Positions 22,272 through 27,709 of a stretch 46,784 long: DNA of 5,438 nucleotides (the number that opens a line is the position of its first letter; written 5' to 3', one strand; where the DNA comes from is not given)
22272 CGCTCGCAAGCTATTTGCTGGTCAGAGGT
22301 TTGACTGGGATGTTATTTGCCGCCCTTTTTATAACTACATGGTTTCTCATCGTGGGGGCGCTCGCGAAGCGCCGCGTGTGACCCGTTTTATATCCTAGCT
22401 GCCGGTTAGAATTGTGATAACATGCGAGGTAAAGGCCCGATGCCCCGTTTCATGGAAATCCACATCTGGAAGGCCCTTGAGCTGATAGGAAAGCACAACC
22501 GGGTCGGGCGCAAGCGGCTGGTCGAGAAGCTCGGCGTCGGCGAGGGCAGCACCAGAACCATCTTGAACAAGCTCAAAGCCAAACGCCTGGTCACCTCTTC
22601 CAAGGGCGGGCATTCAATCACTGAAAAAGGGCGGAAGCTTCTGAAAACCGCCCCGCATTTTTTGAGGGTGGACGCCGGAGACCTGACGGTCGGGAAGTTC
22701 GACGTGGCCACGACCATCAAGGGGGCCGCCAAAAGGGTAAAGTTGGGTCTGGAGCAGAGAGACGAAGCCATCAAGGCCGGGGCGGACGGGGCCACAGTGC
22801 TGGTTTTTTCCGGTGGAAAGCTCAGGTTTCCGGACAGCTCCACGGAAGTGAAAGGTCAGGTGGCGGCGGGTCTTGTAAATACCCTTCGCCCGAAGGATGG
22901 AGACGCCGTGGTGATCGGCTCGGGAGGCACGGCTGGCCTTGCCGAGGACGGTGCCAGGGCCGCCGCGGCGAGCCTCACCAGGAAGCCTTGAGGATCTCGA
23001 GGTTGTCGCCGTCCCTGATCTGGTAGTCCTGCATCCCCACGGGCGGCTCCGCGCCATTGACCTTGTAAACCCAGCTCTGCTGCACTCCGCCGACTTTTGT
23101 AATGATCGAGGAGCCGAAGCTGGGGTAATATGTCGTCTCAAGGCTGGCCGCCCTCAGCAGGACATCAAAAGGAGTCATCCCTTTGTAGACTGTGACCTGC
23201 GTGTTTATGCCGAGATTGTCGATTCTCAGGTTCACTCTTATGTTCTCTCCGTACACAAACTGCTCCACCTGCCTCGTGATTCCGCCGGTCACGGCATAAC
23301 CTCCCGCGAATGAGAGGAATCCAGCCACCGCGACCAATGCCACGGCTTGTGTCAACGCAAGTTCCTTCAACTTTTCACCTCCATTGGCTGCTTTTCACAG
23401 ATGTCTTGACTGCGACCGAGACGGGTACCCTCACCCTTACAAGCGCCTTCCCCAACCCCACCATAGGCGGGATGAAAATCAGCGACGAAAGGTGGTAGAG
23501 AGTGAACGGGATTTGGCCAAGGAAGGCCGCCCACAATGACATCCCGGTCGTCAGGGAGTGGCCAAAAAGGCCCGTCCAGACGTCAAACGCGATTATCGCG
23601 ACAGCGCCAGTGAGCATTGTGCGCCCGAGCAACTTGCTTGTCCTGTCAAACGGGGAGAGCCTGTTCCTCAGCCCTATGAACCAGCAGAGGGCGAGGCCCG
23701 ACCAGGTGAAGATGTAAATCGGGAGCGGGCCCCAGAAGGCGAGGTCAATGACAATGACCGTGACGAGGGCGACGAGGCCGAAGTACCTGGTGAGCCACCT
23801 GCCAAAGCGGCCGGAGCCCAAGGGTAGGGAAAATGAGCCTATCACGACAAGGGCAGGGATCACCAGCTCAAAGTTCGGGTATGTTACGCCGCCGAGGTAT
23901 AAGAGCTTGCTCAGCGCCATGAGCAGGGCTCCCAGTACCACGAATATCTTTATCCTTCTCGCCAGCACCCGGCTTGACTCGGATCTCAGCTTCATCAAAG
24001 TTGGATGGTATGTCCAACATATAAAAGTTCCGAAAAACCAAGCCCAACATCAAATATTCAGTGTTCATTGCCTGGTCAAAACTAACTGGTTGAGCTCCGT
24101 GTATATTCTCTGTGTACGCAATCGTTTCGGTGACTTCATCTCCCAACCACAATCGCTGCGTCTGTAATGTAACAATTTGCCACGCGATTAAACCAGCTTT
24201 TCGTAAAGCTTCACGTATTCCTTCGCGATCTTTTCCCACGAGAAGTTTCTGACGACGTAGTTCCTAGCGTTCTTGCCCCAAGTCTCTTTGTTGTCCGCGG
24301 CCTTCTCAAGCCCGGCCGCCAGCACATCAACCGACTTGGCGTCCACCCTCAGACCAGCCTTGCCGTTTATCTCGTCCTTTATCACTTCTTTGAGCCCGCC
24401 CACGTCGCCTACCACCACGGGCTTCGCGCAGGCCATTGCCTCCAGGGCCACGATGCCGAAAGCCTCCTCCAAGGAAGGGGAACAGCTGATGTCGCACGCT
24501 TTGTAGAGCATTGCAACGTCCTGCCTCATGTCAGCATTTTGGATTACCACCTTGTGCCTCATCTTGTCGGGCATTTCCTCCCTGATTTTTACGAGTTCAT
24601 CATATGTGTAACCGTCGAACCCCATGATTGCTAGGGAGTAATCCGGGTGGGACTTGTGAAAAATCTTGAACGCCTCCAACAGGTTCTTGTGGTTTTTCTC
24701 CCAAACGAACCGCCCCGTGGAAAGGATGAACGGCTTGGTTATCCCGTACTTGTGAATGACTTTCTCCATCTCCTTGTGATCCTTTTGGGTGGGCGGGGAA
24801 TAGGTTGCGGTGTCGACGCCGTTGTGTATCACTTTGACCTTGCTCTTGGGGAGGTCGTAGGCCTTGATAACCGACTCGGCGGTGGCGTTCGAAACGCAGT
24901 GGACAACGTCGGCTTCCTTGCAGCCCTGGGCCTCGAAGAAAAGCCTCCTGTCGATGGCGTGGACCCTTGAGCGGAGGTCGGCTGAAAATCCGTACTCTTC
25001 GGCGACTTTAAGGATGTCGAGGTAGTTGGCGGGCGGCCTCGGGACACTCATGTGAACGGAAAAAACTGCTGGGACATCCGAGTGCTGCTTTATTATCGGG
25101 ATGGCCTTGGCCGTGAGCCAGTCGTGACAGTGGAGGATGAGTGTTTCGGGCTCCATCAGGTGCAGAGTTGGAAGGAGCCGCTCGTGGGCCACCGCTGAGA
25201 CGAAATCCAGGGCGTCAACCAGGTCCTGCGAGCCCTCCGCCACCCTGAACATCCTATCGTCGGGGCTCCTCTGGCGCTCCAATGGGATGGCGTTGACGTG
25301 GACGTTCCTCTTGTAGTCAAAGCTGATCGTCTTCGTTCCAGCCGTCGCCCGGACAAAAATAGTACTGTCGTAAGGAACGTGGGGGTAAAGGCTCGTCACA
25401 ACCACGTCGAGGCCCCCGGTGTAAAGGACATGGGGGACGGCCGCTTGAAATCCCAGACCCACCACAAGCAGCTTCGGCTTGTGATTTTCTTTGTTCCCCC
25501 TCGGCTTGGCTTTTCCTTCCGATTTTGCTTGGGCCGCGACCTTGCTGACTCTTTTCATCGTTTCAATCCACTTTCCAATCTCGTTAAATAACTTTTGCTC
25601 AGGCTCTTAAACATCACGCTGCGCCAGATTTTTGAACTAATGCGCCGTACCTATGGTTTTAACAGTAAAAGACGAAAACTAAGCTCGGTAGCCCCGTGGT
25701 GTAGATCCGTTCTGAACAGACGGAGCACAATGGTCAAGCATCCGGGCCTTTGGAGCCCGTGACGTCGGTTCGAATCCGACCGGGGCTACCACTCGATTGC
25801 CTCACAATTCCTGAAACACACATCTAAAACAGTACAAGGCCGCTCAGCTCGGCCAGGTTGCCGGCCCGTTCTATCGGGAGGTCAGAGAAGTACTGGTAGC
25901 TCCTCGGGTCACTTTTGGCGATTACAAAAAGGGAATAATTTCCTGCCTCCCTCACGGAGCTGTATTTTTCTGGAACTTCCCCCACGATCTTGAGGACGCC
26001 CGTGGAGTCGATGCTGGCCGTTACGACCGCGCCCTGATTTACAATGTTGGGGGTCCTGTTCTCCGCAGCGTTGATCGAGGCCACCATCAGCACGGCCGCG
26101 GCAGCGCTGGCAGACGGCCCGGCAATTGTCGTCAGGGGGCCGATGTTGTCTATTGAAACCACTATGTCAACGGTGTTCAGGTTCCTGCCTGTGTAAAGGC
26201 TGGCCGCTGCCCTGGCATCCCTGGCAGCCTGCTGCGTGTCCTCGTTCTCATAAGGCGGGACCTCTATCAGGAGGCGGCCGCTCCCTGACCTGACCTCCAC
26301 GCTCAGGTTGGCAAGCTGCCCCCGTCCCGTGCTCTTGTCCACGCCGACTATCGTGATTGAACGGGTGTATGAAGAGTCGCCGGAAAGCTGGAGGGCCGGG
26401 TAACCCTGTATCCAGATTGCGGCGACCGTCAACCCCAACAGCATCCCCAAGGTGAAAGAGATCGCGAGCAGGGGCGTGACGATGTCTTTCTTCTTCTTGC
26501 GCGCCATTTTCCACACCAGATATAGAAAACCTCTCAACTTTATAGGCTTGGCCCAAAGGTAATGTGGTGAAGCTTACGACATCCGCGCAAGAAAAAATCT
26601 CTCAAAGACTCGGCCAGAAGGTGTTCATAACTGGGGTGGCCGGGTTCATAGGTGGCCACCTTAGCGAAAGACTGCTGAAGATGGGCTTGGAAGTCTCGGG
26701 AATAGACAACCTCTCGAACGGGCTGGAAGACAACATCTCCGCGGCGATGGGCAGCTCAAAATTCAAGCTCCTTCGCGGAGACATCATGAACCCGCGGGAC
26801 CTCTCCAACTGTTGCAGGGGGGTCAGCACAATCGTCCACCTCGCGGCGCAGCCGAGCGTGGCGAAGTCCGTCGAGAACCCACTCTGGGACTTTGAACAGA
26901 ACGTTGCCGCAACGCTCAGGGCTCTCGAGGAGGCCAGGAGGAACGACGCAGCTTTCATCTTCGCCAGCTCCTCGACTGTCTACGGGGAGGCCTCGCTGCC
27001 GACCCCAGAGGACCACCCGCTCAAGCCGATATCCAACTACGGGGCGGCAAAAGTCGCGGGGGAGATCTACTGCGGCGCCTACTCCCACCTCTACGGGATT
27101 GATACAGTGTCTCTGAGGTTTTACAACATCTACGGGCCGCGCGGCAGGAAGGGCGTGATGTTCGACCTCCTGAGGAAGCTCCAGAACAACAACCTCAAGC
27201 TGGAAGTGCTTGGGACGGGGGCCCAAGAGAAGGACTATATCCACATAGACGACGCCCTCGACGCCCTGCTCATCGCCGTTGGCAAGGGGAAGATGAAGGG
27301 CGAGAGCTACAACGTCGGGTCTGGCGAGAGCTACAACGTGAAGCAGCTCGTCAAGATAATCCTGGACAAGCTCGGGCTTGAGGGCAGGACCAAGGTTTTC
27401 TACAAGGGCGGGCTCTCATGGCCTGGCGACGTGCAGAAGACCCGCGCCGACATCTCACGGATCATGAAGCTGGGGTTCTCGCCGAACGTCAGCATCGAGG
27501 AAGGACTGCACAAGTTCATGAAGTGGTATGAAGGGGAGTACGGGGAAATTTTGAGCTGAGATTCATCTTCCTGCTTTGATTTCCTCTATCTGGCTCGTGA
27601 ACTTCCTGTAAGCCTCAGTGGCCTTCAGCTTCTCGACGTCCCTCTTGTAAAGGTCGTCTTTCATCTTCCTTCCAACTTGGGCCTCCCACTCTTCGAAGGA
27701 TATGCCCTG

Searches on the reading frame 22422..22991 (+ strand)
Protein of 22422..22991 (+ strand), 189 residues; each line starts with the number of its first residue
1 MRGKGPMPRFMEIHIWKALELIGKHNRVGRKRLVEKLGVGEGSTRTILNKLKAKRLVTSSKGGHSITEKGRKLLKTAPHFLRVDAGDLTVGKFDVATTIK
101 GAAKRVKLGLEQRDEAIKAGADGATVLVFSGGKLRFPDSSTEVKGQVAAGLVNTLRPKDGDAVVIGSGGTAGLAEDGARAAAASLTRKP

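Call 37: search_protein_families(library=pfam, proteins=[window:22422-22991:+], max_evalue=0.001)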
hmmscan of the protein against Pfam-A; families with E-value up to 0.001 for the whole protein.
window:22422-22991:+ (189 aa): 4 families
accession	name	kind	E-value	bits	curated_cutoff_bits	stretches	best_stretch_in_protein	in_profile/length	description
PF14544.11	DUF4443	-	5.5e-26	90.9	27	1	90-185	1-99/100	Domain of unknown function (DUF4443)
PF22167.2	PH0730-like_N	-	1.5e-11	44.6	30.2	1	28-72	16-60/60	PH0730-like, N-terminal domain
PF21715.3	CggR_N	-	8.6e-09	35.4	30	1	17-76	7-66/71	CggR N-terminal DNA binding domain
PF14947.12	HTH_45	-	0.00053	20.4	25.5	1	38-81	30-73/77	Winged helix-turn-helix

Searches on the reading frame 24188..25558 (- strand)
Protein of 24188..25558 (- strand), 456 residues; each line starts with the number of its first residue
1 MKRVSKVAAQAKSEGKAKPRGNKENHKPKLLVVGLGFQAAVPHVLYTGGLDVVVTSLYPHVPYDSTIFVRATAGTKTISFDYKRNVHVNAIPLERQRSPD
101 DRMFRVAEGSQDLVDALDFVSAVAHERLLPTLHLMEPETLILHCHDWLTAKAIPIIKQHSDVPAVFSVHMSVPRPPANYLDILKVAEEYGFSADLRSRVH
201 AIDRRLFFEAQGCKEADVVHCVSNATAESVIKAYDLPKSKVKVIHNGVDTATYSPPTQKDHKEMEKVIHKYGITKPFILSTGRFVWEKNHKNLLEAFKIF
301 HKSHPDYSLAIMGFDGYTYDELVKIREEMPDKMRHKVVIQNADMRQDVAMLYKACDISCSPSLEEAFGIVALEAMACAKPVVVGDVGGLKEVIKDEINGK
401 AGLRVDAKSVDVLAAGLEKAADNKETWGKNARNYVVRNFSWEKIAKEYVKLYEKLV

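Call 38: search_protein_families(library=pfam, proteins=[window:24188-25558:-], max_evalue=0.001)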
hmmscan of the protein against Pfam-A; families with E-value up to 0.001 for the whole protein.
window:24188-25558:- (456 aa): 6 families
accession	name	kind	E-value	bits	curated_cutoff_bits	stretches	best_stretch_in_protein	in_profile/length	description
PF00534.26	Glycos_transf_1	-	1.1e-34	119.8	26.4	1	274-433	14-171/172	Glycosyl transferases group 1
PF13692.12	Glyco_trans_1_4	-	3.9e-25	89.2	27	1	276-422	2-141/142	Glycosyl transferases group 1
PF13439.12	Glyco_transf_4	-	4.9e-16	59.6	28.5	1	141-251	75-169/170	Glycosyltransferase Family 4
PF20706.3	GT4-conflict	-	5.4e-14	52.4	26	1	207-433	138-353/385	Family 4 Glycosyltransferase in conflict systems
PF13579.12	Glyco_trans_4_4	-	3.5e-09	37.6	29.7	1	111-247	51-158/158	Glycosyl transferase 4-like domain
PF08323.17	Glyco_transf_5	-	2.7e-07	31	22.7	1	111-233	105-227/239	Starch synthase catalytic domain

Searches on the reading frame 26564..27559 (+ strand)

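Call 38: search_protein_families(library=pfam, proteins=[window:26564-27559:+], max_evalue=0.001)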
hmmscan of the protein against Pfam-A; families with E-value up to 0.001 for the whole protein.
window:26564-27559:+ (331 aa): 6 families
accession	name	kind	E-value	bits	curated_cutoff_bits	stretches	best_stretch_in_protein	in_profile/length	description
PF01370.27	Epimerase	-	2.4e-53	181.4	20.9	1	20-252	1-240/240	NAD dependent epimerase/dehydratase family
PF16363.11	GDP_Man_Dehyd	-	3.8e-52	178.2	27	1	21-317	1-331/332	GDP-mannose 4,6 dehydratase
PF01073.25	3Beta_HSD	-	5.2e-14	52.4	22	1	22-241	2-231/280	3-beta hydroxysteroid dehydrogenase/isomerase family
PF04321.23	RmlD_sub_bind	-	3.4e-12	46.5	27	1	19-208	2-169/287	RmlD substrate binding domain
PF02719.21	Polysacc_synt_2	-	3.2e-10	40.1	20.2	1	20-274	1-251/293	Polysaccharide biosynthesis protein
PF07993.18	NAD_binding_4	-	1.2e-07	31.6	20.1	1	22-191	1-209/258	Male sterility protein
